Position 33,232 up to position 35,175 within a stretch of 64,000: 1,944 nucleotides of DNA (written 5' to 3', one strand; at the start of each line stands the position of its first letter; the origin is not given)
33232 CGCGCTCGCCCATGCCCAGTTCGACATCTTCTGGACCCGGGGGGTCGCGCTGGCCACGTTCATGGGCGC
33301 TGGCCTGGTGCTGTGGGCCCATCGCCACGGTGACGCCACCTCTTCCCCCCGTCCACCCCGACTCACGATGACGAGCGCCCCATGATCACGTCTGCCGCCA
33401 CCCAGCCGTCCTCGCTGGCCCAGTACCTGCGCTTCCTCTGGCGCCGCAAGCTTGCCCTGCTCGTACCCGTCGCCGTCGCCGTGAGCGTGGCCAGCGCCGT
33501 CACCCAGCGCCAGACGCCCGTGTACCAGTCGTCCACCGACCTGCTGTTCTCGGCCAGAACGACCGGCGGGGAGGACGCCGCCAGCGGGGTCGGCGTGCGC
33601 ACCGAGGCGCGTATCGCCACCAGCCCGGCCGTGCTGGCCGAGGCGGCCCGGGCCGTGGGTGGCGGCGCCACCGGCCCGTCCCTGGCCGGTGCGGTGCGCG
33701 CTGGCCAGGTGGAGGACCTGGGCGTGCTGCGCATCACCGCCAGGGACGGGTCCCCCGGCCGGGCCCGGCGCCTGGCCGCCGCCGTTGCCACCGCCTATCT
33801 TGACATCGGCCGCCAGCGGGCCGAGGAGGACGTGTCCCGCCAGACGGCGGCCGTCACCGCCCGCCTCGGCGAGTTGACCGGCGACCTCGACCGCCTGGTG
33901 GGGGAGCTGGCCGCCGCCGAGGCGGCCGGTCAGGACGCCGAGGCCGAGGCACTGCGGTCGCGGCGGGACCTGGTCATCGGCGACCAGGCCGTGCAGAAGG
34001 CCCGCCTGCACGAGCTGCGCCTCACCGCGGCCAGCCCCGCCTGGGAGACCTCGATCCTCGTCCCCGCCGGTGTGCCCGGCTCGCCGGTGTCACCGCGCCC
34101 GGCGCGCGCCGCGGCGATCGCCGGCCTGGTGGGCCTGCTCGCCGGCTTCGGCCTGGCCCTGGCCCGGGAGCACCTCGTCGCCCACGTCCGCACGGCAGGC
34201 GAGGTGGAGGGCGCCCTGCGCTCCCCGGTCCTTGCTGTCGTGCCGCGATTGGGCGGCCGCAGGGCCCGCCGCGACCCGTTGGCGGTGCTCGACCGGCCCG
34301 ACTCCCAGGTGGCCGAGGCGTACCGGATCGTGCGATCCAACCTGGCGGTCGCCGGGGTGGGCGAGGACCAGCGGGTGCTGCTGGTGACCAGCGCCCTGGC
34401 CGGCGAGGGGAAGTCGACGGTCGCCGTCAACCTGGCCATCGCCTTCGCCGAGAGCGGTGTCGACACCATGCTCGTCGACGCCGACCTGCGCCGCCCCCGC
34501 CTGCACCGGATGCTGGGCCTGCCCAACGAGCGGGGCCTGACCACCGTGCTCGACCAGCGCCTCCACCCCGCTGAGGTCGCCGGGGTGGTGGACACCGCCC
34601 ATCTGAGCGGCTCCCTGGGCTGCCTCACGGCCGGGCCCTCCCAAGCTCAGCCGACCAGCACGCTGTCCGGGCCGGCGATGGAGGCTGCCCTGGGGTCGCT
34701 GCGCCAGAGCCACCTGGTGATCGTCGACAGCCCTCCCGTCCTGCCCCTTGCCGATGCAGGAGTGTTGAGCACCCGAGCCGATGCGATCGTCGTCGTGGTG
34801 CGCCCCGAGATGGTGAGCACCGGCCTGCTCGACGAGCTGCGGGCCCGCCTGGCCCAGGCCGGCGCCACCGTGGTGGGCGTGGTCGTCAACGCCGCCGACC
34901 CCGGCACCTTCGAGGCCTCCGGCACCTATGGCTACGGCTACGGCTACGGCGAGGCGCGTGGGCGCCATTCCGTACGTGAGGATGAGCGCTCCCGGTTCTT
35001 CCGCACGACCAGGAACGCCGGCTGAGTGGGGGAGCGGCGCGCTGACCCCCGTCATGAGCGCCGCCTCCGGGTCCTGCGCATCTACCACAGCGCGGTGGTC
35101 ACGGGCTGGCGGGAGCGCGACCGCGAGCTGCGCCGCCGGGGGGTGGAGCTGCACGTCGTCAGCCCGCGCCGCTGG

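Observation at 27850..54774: tRNA-Met-integrated ~26.9 kb island whose cargo is an entire glycan biosynthesis cluster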

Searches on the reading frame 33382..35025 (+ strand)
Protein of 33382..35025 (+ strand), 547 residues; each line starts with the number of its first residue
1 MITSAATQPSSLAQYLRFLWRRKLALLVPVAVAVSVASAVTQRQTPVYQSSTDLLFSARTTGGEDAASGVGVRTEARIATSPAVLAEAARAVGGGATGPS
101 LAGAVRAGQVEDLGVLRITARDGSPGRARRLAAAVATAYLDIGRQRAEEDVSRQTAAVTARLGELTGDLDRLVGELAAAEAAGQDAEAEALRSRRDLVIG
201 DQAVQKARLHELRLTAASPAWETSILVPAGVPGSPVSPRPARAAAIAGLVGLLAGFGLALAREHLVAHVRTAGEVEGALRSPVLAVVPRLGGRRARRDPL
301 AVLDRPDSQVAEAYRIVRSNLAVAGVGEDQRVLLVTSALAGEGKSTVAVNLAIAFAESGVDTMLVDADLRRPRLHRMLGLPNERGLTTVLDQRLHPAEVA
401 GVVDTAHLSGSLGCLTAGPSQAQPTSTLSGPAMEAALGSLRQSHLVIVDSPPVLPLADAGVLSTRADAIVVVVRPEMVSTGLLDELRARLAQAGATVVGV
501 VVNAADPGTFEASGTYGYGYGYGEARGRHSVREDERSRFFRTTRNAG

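Call 9: search_protein_families(library=pfam, proteins=[window:33382-35025:+])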
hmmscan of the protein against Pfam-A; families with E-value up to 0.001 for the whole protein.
window:33382-35025:+ (547 aa): 6 families
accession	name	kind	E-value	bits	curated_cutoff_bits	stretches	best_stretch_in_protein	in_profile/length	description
PF10609.15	ParA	-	7e-13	49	27.1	1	330-504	3-174/246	NUBPL iron-transfer P-loop NTPase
PF01656.29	CbiA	-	1.2e-07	32.2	25.4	1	335-507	3-85/125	CobQ/CobB/MinD/ParA nucleotide binding domain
PF13614.12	AAA_31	-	1.9e-06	28.3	27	1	333-486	4-160/177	AAA domain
PF02706.20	Wzz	-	0.00027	21.6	25.5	1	12-89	5-88/91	Chain length determinant protein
PF09140.17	MipZ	-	0.00035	20.4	20.7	1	334-379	4-49/262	ATPase MipZ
PF13807.11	GNVR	-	0.00048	20.4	27.7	1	187-263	3-81/82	G-rich domain on putative tyrosine kinase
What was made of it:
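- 33382..35025 (+): Polysaccharide co-polymerase fused to a BY tyrosine autokinase. Wzz, GNVR and ParA-like domains (call 9).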

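Call 47: find_encoding_contigs(protein=window:33382-35025:+, flank=10000, max_places=10)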
Protein window:33382-35025:+ (547 aa): 21 contigs read that carry it; 10 places shown.
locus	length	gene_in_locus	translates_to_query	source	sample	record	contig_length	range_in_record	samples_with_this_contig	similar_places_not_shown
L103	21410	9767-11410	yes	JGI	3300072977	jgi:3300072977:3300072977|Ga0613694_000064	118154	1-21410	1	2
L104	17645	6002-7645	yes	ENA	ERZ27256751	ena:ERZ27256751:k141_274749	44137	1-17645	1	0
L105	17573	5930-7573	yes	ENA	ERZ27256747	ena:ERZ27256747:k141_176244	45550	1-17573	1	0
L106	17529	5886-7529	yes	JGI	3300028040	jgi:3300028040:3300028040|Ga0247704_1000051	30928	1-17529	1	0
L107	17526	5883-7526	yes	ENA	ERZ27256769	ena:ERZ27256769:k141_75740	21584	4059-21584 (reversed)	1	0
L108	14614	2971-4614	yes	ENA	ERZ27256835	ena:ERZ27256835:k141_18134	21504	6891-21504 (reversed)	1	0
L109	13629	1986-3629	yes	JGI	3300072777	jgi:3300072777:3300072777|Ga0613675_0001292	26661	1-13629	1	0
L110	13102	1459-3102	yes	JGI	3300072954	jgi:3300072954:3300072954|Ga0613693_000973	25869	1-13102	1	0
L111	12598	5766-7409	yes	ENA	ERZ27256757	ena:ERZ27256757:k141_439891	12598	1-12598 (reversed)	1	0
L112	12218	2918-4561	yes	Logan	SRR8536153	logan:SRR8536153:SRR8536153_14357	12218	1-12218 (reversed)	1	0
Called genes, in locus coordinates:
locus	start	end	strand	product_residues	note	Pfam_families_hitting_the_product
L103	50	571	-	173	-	-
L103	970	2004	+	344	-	PF07885:Ion_trans_2, PF02254:TrkA_N, PF02080:TrkA_C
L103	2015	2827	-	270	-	PF13489:Methyltransf_23, PF01209:Ubie_methyltran, PF13847:Methyltransf_31, PF08241:Methyltransf_11, PF08242:Methyltransf_12, PF13649:Methyltransf_25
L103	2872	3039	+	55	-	-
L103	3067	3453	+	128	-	PF13911:AhpC-TSA_2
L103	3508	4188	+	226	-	-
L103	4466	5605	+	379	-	PF00589:Phage_integrase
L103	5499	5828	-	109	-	PF12728:HTH_17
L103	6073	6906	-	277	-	-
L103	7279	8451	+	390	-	PF00534:Glycos_transf_1, PF13692:Glyco_trans_1_4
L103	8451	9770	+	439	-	PF04932:Wzy_C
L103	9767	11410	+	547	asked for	PF01656:CbiA, PF10609:ParA, PF13614:AAA_31 (faint)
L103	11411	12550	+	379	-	PF13439:Glyco_transf_4, PF13579:Glyco_trans_4_4, PF20706:GT4-conflict (weak), PF00534:Glycos_transf_1, PF13692:Glyco_trans_1_4, PF13524:Glyco_trans_1_2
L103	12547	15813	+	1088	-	PF00535:Glycos_transf_2, PF13641:Glyco_tranf_2_3, PF00534:Glycos_transf_1 (weak), PF13692:Glyco_trans_1_4, PF13439:Glyco_transf_4, PF13579:Glyco_trans_4_4, PF00534:Glycos_transf_1, PF13692:Glyco_trans_1_4, +3 more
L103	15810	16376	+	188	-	PF00132:Hexapep (weak)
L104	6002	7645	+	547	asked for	PF01656:CbiA, PF10609:ParA, PF13614:AAA_31 (faint)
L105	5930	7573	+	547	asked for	PF01656:CbiA, PF10609:ParA, PF13614:AAA_31 (faint)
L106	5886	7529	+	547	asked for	PF01656:CbiA, PF10609:ParA, PF13614:AAA_31 (faint)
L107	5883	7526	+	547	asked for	PF01656:CbiA, PF10609:ParA, PF13614:AAA_31 (faint)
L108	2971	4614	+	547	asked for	PF01656:CbiA, PF10609:ParA, PF13614:AAA_31 (faint)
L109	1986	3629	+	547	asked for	PF01656:CbiA, PF10609:ParA, PF13614:AAA_31 (faint)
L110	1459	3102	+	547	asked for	PF01656:CbiA, PF10609:ParA, PF13614:AAA_31 (faint)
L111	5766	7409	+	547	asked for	PF01656:CbiA, PF10609:ParA, PF13614:AAA_31 (faint)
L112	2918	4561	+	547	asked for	PF01656:CbiA, PF10609:ParA, PF13614:AAA_31 (faint)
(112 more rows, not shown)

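Call 79: search_protein_families(library=ncbifam, proteins=[window:33382-35025:+], max_evalue=0.00001)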
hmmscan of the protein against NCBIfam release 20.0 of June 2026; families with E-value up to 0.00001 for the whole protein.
window:33382-35025:+ (547 aa): 15 families
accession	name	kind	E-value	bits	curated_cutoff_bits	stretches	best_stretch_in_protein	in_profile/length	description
TIGR03018.1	pepcterm_TyrKin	hypoth_equivalog_domain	1.7e-34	119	230.65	1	302-503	3-207/207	XrtA-associated tyrosine autokinase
TIGR01007.1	eps_fam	subfamily_domain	2.6e-33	115.3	108.05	1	312-518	1-202/204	polysaccharide biosynthesis tyrosine autokinase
TIGR03029.1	EpsG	equivalog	2.9e-33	115.2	313.8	1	305-503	78-273/274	chain length determinant protein tyrosine kinase EpsG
NF007350.0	PRK09841.1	equivalog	2.9e-31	108.4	1248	1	187-523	369-718/726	tyrosine-protein kinase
TIGR01005.1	eps_transp_fam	subfamily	1.5e-30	106.1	411.7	1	302-527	518-737/754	exopolysaccharide transport protein family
NF008568.0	PRK11519.1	equivalog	3.6e-22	78.3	1068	1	292-520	488-710/720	tyrosine-protein kinase Wzc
TIGR01969.1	minD_arch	subfamily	2.1e-11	43.5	201.75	1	332-505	2-170/251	cell division ATPase MinD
TIGR01968.1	minD_bact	equivalog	8.9e-11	41.6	212.9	1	331-507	2-175/261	septum site-determining protein MinD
TIGR01006.1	polys_exp_MPA1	subfamily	1.9e-10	40.6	296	0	224-289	158-223/226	CspC family polysaccharide chain length determinant protein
NF008669.0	PRK11670.1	equivalog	7.1e-10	38.3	348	1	315-402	95-178/369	iron-sulfur cluster carrier protein ApbC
NF041136.1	MrpORP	equivalog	2.5e-09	36.9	450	1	331-399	6-72/365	iron-sulfur cluster carrier protein MrpORP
TIGR03007.1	pepcterm_ChnLen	equivalog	1.5e-07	30.1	278.85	1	225-292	398-465/498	XrtA system polysaccharide chain length determinant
NF041546.1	ParA_partition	equivalog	2.5e-07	30.4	180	0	341-368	10-37/203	ParA family partition ATPase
TIGR03017.1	EpsF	equivalog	4.2e-07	29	422.75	1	203-287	359-443/444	chain length determinant protein EpsF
TIGR03371.1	cellulose_yhjQ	equivalog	3.2e-06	26.8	157.85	1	332-507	3-180/246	cellulose biosynthesis protein BcsQ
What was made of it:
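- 33382..35025 (+): TIGR01007 scores 115.3 bits against a cutoff of 108.05 (call 79).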
